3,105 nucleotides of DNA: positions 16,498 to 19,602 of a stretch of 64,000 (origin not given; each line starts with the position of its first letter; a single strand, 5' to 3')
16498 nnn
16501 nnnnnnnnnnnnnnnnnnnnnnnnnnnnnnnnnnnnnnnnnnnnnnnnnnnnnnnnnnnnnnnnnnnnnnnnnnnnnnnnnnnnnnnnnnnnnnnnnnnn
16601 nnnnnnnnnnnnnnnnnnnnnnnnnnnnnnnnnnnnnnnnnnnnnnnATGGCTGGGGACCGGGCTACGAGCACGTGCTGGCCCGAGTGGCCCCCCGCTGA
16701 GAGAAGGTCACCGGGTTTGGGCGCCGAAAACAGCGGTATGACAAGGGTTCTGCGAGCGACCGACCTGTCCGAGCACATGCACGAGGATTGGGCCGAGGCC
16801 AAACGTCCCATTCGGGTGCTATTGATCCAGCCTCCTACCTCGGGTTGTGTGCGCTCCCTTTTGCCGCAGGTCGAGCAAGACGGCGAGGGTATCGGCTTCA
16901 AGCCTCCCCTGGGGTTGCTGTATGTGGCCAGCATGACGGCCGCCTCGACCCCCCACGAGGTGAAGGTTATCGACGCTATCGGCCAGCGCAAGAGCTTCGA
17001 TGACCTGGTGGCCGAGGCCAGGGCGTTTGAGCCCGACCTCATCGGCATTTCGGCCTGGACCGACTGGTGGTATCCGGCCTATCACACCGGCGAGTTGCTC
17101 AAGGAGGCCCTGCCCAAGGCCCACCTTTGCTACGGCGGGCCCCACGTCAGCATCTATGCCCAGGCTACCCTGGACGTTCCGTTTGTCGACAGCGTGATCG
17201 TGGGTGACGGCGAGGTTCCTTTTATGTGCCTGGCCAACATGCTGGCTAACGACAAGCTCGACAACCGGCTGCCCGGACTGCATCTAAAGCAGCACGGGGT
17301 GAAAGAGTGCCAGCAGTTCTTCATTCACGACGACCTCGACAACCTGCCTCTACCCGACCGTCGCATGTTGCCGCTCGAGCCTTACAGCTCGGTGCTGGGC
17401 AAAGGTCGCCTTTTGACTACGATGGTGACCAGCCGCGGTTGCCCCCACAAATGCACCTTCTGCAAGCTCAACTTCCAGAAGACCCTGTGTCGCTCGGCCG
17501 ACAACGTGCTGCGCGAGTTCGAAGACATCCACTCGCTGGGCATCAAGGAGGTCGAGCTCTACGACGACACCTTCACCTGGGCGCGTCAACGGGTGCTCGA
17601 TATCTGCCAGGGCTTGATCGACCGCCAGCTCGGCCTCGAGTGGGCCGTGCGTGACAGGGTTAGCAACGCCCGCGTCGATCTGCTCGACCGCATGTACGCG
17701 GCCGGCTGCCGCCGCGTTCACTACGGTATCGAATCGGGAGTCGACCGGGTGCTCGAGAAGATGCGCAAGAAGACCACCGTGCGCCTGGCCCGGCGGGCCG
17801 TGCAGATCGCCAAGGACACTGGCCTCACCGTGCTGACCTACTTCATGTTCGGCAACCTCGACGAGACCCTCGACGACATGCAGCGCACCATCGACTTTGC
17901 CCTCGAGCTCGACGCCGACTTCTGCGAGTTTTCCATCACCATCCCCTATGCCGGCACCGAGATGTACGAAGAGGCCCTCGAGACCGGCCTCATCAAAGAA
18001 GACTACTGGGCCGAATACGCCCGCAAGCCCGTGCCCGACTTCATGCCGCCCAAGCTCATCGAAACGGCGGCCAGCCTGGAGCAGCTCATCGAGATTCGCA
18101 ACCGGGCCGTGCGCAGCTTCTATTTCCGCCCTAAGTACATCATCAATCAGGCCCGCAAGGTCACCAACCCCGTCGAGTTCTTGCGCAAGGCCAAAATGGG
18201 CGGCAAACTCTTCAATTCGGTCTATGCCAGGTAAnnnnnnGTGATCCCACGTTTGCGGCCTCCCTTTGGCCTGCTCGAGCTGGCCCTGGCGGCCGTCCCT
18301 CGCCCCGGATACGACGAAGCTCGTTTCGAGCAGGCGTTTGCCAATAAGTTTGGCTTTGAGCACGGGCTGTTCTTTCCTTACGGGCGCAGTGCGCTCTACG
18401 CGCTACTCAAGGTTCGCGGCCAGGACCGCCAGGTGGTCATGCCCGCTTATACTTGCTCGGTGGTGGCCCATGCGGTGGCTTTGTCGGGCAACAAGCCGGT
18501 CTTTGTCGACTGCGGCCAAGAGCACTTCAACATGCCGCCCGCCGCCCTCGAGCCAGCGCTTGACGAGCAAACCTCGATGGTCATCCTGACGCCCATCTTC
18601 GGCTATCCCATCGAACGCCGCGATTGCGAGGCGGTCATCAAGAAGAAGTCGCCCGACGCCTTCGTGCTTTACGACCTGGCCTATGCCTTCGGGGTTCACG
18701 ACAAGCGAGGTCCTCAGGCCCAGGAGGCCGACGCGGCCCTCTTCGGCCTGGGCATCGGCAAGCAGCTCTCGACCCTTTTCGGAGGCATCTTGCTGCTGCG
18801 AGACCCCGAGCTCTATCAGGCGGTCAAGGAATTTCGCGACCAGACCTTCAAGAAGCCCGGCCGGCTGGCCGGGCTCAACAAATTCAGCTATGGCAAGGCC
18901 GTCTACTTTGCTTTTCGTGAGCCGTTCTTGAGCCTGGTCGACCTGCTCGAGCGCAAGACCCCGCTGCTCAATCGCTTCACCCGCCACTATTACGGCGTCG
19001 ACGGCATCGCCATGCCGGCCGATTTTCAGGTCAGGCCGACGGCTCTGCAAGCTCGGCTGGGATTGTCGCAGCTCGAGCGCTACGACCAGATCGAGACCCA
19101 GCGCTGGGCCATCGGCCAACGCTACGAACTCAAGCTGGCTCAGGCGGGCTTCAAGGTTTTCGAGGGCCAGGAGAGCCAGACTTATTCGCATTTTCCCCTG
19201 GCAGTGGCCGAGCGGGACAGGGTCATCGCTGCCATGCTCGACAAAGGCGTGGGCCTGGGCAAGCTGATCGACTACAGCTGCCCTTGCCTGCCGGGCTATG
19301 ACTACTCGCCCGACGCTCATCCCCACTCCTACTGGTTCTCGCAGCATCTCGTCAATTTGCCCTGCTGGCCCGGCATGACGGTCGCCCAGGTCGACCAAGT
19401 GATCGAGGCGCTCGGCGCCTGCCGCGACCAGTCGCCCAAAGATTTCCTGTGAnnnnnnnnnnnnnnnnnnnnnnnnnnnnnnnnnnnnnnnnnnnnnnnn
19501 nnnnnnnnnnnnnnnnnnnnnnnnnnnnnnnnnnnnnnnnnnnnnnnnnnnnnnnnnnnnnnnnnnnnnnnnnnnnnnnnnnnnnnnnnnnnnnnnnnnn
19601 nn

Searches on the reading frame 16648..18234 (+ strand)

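Call 50: search_protein_families(library=pfam, proteins=[window:16648-18234:+], max_evalue=0.001)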
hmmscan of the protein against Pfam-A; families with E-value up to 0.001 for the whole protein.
window:16648-18234:+ (528 aa): 2 families
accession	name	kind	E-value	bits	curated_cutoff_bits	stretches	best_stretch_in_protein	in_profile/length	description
PF04055.27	Radical_SAM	-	3.9e-18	66.6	29.5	1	259-418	1-166/166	Radical SAM superfamily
PF02310.24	B12-binding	-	4.5e-16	59.2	32.1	1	86-193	13-118/121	B12 binding domain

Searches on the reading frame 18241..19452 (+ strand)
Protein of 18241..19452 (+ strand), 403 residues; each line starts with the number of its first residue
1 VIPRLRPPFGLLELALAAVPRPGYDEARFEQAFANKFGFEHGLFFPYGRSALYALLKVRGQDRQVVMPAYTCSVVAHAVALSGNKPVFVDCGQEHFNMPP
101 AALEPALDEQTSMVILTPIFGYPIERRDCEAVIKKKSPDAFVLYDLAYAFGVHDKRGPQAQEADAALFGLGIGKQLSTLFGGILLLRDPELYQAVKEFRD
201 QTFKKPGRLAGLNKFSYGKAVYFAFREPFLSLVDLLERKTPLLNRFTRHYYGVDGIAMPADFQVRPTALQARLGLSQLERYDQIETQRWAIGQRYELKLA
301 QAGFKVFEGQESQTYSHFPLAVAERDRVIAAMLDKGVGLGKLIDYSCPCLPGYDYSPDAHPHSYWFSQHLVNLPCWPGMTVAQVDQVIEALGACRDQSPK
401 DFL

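Call 50: search_protein_families(library=pfam, proteins=[window:18241-19452:+], max_evalue=0.001)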
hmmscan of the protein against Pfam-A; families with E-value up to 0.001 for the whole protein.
window:18241-19452:+ (403 aa): 1 family
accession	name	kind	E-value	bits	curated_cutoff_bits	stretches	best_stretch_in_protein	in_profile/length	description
PF01041.23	DegT_DnrJ_EryC1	-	1.6e-37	130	19.8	2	23-205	23-205/360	DegT/DnrJ/EryC1/StrS aminotransferase family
